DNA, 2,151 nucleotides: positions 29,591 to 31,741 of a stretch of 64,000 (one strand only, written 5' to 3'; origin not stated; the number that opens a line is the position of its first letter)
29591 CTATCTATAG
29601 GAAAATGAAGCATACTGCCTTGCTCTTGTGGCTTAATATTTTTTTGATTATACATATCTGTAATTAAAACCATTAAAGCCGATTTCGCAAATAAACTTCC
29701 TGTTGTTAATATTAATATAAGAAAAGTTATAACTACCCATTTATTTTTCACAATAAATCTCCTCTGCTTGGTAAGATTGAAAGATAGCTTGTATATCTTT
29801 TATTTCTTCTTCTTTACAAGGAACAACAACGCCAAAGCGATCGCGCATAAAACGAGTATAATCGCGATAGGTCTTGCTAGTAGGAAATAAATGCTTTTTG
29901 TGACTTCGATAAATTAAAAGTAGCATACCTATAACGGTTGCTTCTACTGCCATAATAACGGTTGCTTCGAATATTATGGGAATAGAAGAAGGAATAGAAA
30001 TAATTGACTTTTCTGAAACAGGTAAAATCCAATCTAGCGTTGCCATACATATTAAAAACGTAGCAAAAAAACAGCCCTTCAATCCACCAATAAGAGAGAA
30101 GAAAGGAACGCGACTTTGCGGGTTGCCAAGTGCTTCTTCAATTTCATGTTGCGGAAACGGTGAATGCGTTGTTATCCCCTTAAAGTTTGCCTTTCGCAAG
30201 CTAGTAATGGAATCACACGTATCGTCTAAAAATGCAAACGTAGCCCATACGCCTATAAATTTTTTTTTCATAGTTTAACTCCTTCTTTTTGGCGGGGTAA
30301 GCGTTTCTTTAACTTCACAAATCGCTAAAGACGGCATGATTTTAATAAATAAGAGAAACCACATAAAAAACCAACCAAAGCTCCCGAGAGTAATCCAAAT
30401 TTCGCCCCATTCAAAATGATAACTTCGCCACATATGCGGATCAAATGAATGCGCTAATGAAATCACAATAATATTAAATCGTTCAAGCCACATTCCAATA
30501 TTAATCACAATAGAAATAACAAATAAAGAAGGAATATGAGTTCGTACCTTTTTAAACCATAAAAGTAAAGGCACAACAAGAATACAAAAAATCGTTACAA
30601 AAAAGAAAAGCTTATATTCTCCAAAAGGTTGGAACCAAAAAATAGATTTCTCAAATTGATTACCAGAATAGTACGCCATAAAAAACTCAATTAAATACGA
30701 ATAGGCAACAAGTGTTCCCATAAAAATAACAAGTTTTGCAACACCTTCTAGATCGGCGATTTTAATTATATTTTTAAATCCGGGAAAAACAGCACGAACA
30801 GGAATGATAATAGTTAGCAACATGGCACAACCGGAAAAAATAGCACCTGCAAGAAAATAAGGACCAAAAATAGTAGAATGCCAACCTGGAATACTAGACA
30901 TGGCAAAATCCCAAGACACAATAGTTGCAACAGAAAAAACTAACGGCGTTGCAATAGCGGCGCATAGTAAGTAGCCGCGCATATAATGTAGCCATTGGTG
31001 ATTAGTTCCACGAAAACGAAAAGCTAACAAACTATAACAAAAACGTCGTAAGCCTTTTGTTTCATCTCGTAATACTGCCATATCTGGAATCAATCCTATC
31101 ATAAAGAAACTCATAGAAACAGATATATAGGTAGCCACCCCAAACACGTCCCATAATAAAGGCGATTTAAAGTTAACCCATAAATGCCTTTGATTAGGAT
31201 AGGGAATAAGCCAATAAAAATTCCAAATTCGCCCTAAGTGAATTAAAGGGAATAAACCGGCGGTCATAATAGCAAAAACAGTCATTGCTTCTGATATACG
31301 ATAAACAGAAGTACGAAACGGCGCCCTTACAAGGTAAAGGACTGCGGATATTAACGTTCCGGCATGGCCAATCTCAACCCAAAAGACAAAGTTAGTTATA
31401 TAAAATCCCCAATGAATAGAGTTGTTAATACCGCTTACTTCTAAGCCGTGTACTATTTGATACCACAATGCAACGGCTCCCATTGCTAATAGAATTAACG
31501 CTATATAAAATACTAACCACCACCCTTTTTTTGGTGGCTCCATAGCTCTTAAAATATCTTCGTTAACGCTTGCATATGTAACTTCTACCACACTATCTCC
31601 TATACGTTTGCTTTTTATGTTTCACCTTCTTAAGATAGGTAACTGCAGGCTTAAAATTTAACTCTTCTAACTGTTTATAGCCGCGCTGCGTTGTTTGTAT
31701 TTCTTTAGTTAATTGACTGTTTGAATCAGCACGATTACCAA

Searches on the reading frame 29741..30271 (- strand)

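Call 57: search_protein_families(library=pfam, proteins=[window:29741-30271:-], max_evalue=1e-8)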
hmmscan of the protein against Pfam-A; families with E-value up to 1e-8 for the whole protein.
window:29741-30271:- (176 aa): 1 family
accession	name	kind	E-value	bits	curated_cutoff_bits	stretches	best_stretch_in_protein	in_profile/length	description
PF11821.13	ActD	-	3e-36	125.1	25.7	1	7-172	2-168/170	Alternative complex III, ActD subunit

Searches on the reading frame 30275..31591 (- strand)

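Call 58: search_protein_families(library=pfam, proteins=[window:30275-31591:-], max_evalue=1e-8)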
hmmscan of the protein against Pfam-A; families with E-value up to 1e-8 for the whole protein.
window:30275-31591:- (438 aa): 1 family
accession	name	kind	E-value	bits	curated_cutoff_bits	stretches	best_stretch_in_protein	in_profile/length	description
PF03916.19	NrfD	-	3.5e-20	73.3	25.8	1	52-378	2-308/313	Polysulphide reductase, NrfD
